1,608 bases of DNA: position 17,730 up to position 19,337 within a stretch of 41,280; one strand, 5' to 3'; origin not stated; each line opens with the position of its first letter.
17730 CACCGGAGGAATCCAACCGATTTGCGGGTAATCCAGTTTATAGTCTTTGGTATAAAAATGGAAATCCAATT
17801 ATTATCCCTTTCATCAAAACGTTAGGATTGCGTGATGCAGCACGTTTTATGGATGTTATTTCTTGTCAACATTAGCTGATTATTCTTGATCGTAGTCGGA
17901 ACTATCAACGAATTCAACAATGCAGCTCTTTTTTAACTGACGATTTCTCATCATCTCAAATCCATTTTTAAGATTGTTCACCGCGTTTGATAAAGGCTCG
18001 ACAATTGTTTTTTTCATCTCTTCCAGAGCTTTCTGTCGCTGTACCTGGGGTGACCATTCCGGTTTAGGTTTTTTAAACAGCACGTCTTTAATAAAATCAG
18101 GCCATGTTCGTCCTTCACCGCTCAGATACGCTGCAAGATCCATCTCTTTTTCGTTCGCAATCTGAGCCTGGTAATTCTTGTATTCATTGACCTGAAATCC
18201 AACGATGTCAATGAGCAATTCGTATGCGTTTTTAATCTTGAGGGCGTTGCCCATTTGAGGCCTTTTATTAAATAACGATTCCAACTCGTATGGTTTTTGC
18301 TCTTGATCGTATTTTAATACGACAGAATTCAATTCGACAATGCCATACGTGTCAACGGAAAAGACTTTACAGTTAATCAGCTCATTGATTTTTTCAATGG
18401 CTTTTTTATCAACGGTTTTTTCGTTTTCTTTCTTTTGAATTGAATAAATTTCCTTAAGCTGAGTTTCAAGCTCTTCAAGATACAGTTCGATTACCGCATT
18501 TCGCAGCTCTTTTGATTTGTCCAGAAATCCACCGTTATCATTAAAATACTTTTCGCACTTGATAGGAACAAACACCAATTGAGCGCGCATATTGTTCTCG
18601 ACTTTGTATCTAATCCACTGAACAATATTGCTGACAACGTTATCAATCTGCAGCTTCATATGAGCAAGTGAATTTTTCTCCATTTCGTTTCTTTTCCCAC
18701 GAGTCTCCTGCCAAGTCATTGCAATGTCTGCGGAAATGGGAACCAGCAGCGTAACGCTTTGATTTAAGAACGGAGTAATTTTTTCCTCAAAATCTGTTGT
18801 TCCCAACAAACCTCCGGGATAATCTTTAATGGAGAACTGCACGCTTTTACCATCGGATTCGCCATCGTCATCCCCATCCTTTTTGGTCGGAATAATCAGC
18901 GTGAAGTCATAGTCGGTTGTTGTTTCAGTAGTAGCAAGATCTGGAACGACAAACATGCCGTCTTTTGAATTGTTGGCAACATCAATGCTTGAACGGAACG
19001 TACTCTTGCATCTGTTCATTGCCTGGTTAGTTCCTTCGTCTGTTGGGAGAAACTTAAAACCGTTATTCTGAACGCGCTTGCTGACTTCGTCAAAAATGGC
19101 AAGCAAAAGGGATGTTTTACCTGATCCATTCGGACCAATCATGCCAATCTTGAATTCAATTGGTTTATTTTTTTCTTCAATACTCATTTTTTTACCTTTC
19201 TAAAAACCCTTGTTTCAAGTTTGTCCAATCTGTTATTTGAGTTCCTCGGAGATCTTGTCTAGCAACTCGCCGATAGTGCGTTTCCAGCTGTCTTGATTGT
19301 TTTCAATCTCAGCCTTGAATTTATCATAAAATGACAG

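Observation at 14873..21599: Candidate undescribed conflict/defence system: tandem GTPases, a membrane protein, a lipase-like hydrolase and two small coupled proteins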

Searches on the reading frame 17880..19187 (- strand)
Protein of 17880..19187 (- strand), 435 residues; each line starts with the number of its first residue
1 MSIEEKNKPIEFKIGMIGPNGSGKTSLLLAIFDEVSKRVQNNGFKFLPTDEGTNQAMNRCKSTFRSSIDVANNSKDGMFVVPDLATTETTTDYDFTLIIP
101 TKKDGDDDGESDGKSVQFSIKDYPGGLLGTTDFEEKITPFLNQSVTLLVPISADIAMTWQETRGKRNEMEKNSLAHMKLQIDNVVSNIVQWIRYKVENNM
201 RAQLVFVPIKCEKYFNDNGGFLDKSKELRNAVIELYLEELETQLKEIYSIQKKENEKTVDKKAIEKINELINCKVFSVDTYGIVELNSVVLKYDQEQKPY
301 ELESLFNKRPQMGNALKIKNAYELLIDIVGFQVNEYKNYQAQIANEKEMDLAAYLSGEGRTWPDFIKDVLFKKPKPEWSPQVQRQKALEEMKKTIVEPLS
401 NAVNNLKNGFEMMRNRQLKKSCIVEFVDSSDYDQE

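Call 3: search_protein_families(library=pfam, proteins=[window:17880-19187:-], max_evalue=1)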
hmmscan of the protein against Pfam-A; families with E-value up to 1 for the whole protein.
window:17880-19187:- (435 aa): 13 families
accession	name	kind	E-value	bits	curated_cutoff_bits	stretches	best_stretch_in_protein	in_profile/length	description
PF13304.12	AAA_21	-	0.00028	21.5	27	1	15-44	3-42/304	AAA domain, putative AbiEii toxin, Type IV TA system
PF19993.5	DO-GTPase2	-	0.00032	20.9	27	1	14-65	3-51/226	Double-GTPase 2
PF00005.33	ABC_tran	-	0.001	20.1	25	1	14-37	14-37/137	ABC transporter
PF02463.25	SMC_N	-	0.011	15.6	40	1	15-32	28-46/220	RecF/RecN/SMC N terminal domain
PF04851.21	ResIII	-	0.042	14.2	22.5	1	14-70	26-83/164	Type III restriction enzyme, res subunit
PF00004.35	AAA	-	0.047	14.6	21.2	1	16-38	3-25/131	ATPase family associated with various cellular activities (AAA)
PF13479.12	AAA_24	-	0.17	12.2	27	1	13-56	4-37/195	AAA domain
PF05729.18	NACHT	-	0.17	12.1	26.7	1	16-46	5-36/167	NACHT domain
PF13555.12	AAA_29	-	0.2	11.9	27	1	16-31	27-42/61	P-loop containing region of AAA domain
PF13191.12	AAA_16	-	0.3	12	32.6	1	17-41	30-58/167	AAA ATPase domain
PF18863.6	AbiJ_NTD4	-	0.55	11.1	34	1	223-348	19-113/152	AbiJ N-terminal domain 4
PF01926.29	MMR_HSR1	-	0.69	10.5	21.9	0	13-41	1-28/113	50S ribosome-binding GTPase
PF13476.12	AAA_23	-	0.78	10.8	27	1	9-271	14-193/201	AAA domain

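Call 4: search_protein_families(library=padloc, proteins=[window:17880-19187:-], max_evalue=1)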
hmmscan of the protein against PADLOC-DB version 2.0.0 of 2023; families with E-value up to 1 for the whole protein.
window:17880-19187:- (435 aa): 6 families
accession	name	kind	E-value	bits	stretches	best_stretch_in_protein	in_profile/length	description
PDLC02980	AriA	-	2.3e-05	22.5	1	15-35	3-33/304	-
PDLC00268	PtuA1|PtuA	-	2.3e-05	22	1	16-303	30-227/411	AAA ATPase domain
PDLC04140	mad8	-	0.0016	16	1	15-52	31-68/314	mads_8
PDLC04135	mad3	-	0.0019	15.8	1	15-32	26-43/374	mads_3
PDLC02335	AbiLi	-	0.0058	13.7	1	15-54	80-106/326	AbiLi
PDLC00915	TRIP13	-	0.048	11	1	13-50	65-102/302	TRIP13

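Call 5: search_protein_families(library=ncbifam, proteins=[window:17880-19187:-], max_evalue=1)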
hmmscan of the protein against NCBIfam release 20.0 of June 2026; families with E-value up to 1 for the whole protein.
window:17880-19187:- (435 aa): 7 families
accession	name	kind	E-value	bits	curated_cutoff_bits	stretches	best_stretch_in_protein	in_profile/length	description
NF000355.4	ribo_prot_ABC_F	equivalog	0.00042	19.3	380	1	13-37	30-54/499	ribosomal protection-like ABC-F family protein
TIGR00611.2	recf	equivalog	0.005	16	172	1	16-31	26-41/339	DNA replication/repair protein RecF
NF010068.0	PRK13548.1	equivalog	0.0071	15.5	261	1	15-44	35-64/261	heme ABC transporter ATP-binding protein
TIGR00101.1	ureG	equivalog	0.07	12.9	204.2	1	12-39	2-29/199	urease accessory protein UreG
TIGR03771.1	anch_rpt_ABC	equivalog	0.11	12.2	268.8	1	14-37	9-32/223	anchored repeat-type ABC transporter ATP-binding subunit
NF052485.1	sider_ATP_EitC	equivalog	0.14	11.5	485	1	14-29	31-46/251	siderophore ABC transporter ATP-binding protein EitC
NF007082.0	PRK09536.1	equivalog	0.16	11.1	537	1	14-32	32-50/402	corrinoid ABC transporter ATPase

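Call 10: search_solved_structures(query=window:17880-19187:-, max_evalue=1)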
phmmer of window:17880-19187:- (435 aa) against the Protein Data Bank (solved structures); distinct sequences matched with E-value up to 1: 6.
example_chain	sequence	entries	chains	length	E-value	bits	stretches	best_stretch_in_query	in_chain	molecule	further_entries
7msc_x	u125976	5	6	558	0.014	17.6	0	13-50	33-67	Energy-dependent translational throttle protein EttA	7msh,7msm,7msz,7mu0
6ha8_V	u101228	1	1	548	0.18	14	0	13-33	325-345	Nucleotide-binding protein ExpZ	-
5zlu_EE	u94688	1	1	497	0.34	13.1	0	12-35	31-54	Macrolide efflux protein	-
5zxd_A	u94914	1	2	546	0.44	12.7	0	13-32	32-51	ATP-binding cassette sub-family F member 1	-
9dl1_A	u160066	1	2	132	0.59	12.3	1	187-283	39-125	TRACeR-I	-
9s4b_A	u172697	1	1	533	0.89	11.7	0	64-146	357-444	FAD-binding PCMH-type domain-containing protein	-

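Call 22: find_homologous_proteins(query=window:17880-19187:-)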
Query window:17880-19187:- (435 aa): 22 proteins with E <= 0.001 among 8000 candidates.
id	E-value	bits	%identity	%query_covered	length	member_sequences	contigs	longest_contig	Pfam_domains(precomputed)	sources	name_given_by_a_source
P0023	5.1e-286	966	100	100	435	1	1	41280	-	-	-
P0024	2.9e-224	763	80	100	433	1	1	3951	-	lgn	-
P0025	4.3e-146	505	58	96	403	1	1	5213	-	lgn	-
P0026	2.4e-132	460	56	95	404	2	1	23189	-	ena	-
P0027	2.9e-132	460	53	99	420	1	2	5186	PF19993.6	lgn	-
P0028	7.9e-130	452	55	94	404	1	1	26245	-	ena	-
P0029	2.3e-129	450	55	94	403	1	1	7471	-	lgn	-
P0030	3.1e-59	219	39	76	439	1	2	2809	-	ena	-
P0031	5.0e-59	218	42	77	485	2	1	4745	-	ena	-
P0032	3.8e-58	216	39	80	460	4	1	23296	-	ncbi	-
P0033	4.9e-58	215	39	74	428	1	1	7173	-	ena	-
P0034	1.0e-57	214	38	79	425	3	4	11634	-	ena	-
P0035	1.0e-56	211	39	79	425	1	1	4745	-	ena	-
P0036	1.6e-56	210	39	75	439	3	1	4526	-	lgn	-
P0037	4.6e-56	209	39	77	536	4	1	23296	-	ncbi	-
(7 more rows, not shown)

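Call 25: search_protein_families(library=pfam, alignment_id=A1, max_evalue=0.01)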
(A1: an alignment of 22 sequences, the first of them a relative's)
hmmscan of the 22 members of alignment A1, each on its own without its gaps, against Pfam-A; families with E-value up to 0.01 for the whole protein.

A. member 1, P0023 (435 aa): 3 families
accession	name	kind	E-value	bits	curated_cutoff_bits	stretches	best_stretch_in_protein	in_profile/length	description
PF13304.12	AAA_21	-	0.00028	21.5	27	1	15-44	3-42/304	AAA domain, putative AbiEii toxin, Type IV TA system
PF19993.5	DO-GTPase2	-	0.00032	20.9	27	1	14-65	3-51/226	Double-GTPase 2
PF00005.33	ABC_tran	-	0.001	20.1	25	1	14-37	14-37/137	ABC transporter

B. families by the number of members that match (of 22 scanned): 16 families
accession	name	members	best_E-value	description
PF19993.5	DO-GTPase2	10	1.1e-06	Double-GTPase 2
PF00005.33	ABC_tran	10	3.9e-05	ABC transporter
PF01926.29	MMR_HSR1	4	7.8e-05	50S ribosome-binding GTPase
PF00004.35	AAA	3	0.0015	ATPase family associated with various cellular activities (AAA)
PF13476.12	AAA_23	2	0.002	AAA domain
PF08477.19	Roc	2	0.0037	Ras of Complex, Roc, domain of DAPkinase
PF13304.12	AAA_21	1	0.00028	AAA domain, putative AbiEii toxin, Type IV TA system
PF07693.20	KAP_NTPase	1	0.00059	KAP family P-loop domain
PF04317.18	DUF463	1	0.00073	YcjX-like family, DUF463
PF12825.12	DUF3818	1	0.0023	Domain of unknown function in PX-proteins (DUF3818)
PF20703.3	nSTAND1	1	0.0026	Novel STAND NTPase 1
PF10545.15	MADF_DNA_bdg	1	0.0027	Alcohol dehydrogenase transcription factor Myb/SANT-like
PF07382.16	HC2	1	0.0062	Histone H1-like nucleoprotein HC2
PF00009.33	GTP_EFTU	1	0.0088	Elongation factor Tu GTP binding domain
PF00270.35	DEAD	1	0.0098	DEAD/DEAH box helicase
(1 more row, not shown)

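Call 35: search_solved_structures(query=A1, max_evalue=1, show_alignments=1)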
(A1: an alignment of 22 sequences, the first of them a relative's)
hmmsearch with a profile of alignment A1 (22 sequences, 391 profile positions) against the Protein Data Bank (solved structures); distinct sequences matched with E-value up to 1: 62 (the best 60 are shown).
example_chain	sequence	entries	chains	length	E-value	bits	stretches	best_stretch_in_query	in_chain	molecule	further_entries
8bjf_A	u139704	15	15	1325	0.00085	21.7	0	11-33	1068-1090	ATP-binding cassette sub-family C member 4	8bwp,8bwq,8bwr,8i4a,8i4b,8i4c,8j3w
8bwo_A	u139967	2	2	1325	0.00085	21.7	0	11-33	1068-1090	ATP-binding cassette sub-family C member 4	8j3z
8zbr_A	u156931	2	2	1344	0.00087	21.7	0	11-33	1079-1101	ATP-binding cassette sub-family C member 4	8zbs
8zbt_A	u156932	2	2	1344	0.00087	21.7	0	11-33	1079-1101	ATP-binding cassette sub-family C member 4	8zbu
8iz7_A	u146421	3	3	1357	0.0009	21.6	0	11-33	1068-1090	ATP-binding cassette sub-family C member 4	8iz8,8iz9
8iza_A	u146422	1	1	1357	0.00091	21.6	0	11-33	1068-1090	ATP-binding cassette sub-family C member 4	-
9u57_A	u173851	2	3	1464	0.0012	21.2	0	13-35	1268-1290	ABC transporter C family member 2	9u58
9li6_A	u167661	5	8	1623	0.0015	20.9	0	13-35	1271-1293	ABC transporter C family member 2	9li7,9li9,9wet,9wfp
9li5_A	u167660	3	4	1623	0.0015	20.9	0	13-35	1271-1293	ABC transporter C family member 2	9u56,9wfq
8swn_A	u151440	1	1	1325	0.002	20.5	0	13-33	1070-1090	ATP binding cassette subfamily C member 4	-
8sx7_A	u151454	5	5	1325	0.002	20.5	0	13-33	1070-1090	Multidrug resistance-associated protein 4 | Multidrug resistance-associated protein 4 isoform X1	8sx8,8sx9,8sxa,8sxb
6c2u_A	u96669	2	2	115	0.008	18.5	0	16-62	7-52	phosphate-loop protein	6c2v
8wi5_A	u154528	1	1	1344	0.01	18.2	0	14-34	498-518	ATP-binding cassette sub-family C member 5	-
8wi2_A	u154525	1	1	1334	0.012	18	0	14-34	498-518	ATP-binding cassette sub-family C member 5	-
8wi4_A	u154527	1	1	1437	0.012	17.9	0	14-34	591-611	ATP-binding cassette sub-family C member 5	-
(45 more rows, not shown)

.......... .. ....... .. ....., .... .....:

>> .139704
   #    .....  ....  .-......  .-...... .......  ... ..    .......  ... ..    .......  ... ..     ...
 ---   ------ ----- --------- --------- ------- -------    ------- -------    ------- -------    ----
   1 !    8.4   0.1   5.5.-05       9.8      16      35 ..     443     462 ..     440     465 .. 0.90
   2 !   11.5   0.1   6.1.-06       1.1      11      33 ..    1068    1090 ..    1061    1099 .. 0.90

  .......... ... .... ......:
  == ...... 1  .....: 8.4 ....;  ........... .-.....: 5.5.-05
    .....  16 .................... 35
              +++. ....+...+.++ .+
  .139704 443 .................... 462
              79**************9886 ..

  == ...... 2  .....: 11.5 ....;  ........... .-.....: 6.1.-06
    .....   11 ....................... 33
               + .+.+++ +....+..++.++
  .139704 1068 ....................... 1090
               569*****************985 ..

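Call 43: search_protein_families(library=phrogs, proteins=[window:17880-19187:-], max_evalue=0.1)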
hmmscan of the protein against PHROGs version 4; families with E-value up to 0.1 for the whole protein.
window:17880-19187:- (435 aa): 5 families
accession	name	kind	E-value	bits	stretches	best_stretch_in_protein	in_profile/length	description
phrog_2107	-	other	6.4e-05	23.7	0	13-34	5-26/201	thymidylate kinase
phrog_12279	-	unknown function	0.007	17.4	1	218-281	21-84/120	-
phrog_11143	-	unknown function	0.078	12.9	0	4-35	35-67/357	-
phrog_38259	-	head and packaging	0.088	14.1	0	381-433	8-60/111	head scaffolding protein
phrog_27822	-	unknown function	0.093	14.1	0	223-280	9-66/78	-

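Call 49: predict_structure(alignment_id=A1)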
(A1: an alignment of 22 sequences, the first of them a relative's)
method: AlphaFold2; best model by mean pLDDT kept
length: 435 residues; sequences in the alignment: 22
mean_pLDDT: 86.4   pTM: 0.87
mean pLDDT of the five models: 86.4, 85.0, 84.9, 84.8, 83.2
residues with pLDDT >= 90: 229; 70-90: 160; 50-70: 34; < 50: 12
segments of 3 or more residues with pLDDT < 50: 427-429, 431-435
pLDDT, mean of each block of 10 residues (from residue 1): 64 95 91 91 88 90 85 79 69 93 58 86 89 95 97 96 93 95 96 96 97 91 94 96 90 76 92 96 89 92 89 88 96 92 86 80 75 63 81 83 86 93 67 41
secondary structure, 60 per line:
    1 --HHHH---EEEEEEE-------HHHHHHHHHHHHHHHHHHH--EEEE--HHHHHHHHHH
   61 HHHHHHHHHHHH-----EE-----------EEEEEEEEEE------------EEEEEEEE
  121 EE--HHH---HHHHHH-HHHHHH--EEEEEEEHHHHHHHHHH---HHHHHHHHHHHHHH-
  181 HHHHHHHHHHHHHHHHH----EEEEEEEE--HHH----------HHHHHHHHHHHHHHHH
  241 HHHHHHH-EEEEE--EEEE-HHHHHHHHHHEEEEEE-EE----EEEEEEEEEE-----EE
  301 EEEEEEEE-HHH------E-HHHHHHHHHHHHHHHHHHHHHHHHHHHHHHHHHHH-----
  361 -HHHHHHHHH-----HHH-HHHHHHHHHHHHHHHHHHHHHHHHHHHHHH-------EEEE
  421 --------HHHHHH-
elements in order: H3-6 E10-16 H24-42 E45-48 H51-72 E91-100 E113-122 H131-136 H138-143 E146-152 H153-162 H166-179 H181-197 E202-209 H225-247 E249-253 E256-259 H261-270 E271-276 E284-293 E299-308 H321-355 H362-370 H380-409 E417-420 H429-434

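Call 53: fold_search(model_id=the predicted structure, library=pdb)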
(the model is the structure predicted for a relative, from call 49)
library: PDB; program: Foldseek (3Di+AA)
matches with E <= 10: 1174; with E <= 0.001: 76
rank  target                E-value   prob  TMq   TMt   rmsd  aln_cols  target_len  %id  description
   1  6nz6_A                2.1e-05  1.00  0.36  0.34  10.8       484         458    9  YcjX-GDP (type II) (released 2019-09-18)
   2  6ah0_C                2.7e-05  1.00  0.26  0.15  24.1       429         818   10  The Cryo-EM Structure of the Precusor of Human Pre-catalytic Spliceosome (pre-B complex) (released 2018-11-14)
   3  6nz5_A                2.8e-05  1.00  0.37  0.35  10.3       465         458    9  YcjX-GDPCP (released 2019-09-18)
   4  6nz4_A                5.1e-05  1.00  0.38  0.35   9.8       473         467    9  YcjX-GDP (type I) (released 2019-09-18)
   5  8yl2_B                5.7e-05  1.00  0.24  0.33   8.0       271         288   15  Crystal Structure of Homo Tetrameric RagA-like small GTPase from Asgard Lokiarchaeota (LokiRagO) in complex with GTP (released 2025-09-10)
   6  6nz5_B                7.2e-05  1.00  0.37  0.35   9.0       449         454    8  YcjX-GDPCP (released 2019-09-18)
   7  5lzs_jj               8.4e-05  1.00  0.28  0.27   8.8       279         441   12  Structure of the mammalian ribosomal elongation complex with aminoacyl-tRNA, eEF1A, and didemnin B (released 2016-11-30)
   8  5izl_B                8.9e-05  1.00  0.25  0.23  10.2       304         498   12  The crystal structure of human eEFSec in complex with GDPCP (released 2016-10-12)
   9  5z56_C                9.4e-05  0.99  0.25  0.14  23.4       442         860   12  cryo-EM structure of a human activated spliceosome (mature Bact) at 5.1 angstrom. (released 2018-09-19)
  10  7qsc_D                1.1e-04  1.00  0.22  0.48   9.9       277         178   12  GTPase IN COMPLEX WITH GDP.MGF3- (released 2023-01-25)
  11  8yl2_C                1.1e-04  1.00  0.24  0.33   8.0       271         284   15  Crystal Structure of Homo Tetrameric RagA-like small GTPase from Asgard Lokiarchaeota (LokiRagO) in complex with GTP (released 2025-09-10)
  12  8tbl_A                1.5e-04  1.00  0.23  0.51   8.9       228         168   12  Tricomplex of RMC-7977, KRAS G12D, and CypA (released 2024-02-07)
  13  8yl2_A                1.6e-04  1.00  0.24  0.32   8.0       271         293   15  Crystal Structure of Homo Tetrameric RagA-like small GTPase from Asgard Lokiarchaeota (LokiRagO) in complex with GTP (released 2025-09-10)
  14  3wxm_G                1.9e-04  1.00  0.25  0.25   7.2       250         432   11  Crystal structure of archaeal Pelota and GTP-bound EF1 alpha complex (released 2014-09-03)
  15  4qj3_A                1.9e-04  1.00  0.23  0.30  14.5       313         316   10  Structure of a fragment of human phospholipase C-beta3 delta472-559, in complex with Galphaq (released 2014-10-22)
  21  6nz4_B                3.0e-04  1.00  0.36  0.35   9.9       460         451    9  YcjX-GDP (type I) (released 2019-09-18)
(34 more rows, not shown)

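Call 71: find_encoding_contigs(protein=P0026, flank=9000, max_places=1)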
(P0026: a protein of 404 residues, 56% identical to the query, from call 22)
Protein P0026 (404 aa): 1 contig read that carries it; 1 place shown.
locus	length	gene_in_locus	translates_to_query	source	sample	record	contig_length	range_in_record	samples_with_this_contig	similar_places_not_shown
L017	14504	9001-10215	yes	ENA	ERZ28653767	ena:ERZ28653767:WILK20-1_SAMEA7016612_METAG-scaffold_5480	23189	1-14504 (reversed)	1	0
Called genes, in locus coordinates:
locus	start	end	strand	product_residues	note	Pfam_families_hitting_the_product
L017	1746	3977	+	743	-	PF03797:Autotransporter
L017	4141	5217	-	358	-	PF00009:GTP_EFTU (faint), PF01926:MMR_HSR1, PF02421:FeoB_N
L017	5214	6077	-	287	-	PF12838:Fer4_7 (faint), PF12797:Fer4_2 (faint), PF12837:Fer4_6 (weak), PF13237:Fer4_10 (faint), PF00037:Fer4 (faint), PF13484:Fer4_16 (faint), PF14512:TM1586_NiRdase (faint), PF00881:Nitroreductase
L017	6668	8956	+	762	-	-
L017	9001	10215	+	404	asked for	-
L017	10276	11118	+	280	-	-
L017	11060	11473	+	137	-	-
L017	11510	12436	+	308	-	-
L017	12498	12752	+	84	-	-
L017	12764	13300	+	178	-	-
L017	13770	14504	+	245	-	?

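Call 75: find_encoding_contigs(protein=P0032, flank=10000, max_places=1)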
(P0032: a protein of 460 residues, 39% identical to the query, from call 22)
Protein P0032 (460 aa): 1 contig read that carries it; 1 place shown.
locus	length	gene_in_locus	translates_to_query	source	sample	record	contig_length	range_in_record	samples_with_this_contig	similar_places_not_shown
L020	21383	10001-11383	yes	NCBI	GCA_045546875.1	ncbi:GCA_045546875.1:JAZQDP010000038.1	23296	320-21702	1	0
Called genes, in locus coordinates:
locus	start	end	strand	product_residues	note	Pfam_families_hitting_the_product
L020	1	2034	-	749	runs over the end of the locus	PF00069:Pkinase, PF07714:PK_Tyr_Ser-Thr, PF01636:APH (faint), PF03109:ABC1 (weak), PF03781:FGE-sulfatase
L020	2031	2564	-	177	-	-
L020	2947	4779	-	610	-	PF00696:AA_kinase, PF22468:ACT_9, PF13840:ACT_7, PF22468:ACT_9, PF01842:ACT (weak), PF22468:ACT_9 (weak), PF13840:ACT_7 (weak), PF22468:ACT_9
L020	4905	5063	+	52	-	-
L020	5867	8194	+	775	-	-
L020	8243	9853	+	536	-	-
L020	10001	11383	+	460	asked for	-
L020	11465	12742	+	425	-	-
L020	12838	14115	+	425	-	-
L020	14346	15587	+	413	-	PF19993:DO-GTPase2 (weak)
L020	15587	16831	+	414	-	-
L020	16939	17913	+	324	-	PF05277:DUF726 (weak), PF12146:Hydrolase_4 (weak)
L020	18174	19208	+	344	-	PF00586:AIRS, PF02769:AIRS_C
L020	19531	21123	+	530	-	PF20154:LNT_N, PF00795:CN_hydrolase (weak)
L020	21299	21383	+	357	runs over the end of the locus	-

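Call 98: find_related_loci(query=A1, collection=viral_contigs, flank=8000)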
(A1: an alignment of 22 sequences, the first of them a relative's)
Query A1 (435 aa) in viral_contigs; peptide patterns used: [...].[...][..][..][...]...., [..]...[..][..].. (x = any residue, [..] = any of these).
22 stretches matched a pattern, but none encodes a relative of the query by tblastn (E <= 1e-3).

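Call 106: find_encoding_contigs(protein=P0033, flank=8000, max_places=1)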
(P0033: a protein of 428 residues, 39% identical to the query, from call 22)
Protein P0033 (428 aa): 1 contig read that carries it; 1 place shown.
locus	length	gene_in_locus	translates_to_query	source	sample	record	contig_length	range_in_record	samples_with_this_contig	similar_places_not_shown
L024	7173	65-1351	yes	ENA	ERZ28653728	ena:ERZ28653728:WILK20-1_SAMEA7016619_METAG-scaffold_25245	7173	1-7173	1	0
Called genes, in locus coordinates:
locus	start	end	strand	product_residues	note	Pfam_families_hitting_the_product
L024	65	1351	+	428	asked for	-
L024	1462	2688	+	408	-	-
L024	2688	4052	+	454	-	-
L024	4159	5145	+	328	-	-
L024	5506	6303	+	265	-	PF12146:Hydrolase_4 (weak)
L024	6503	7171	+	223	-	?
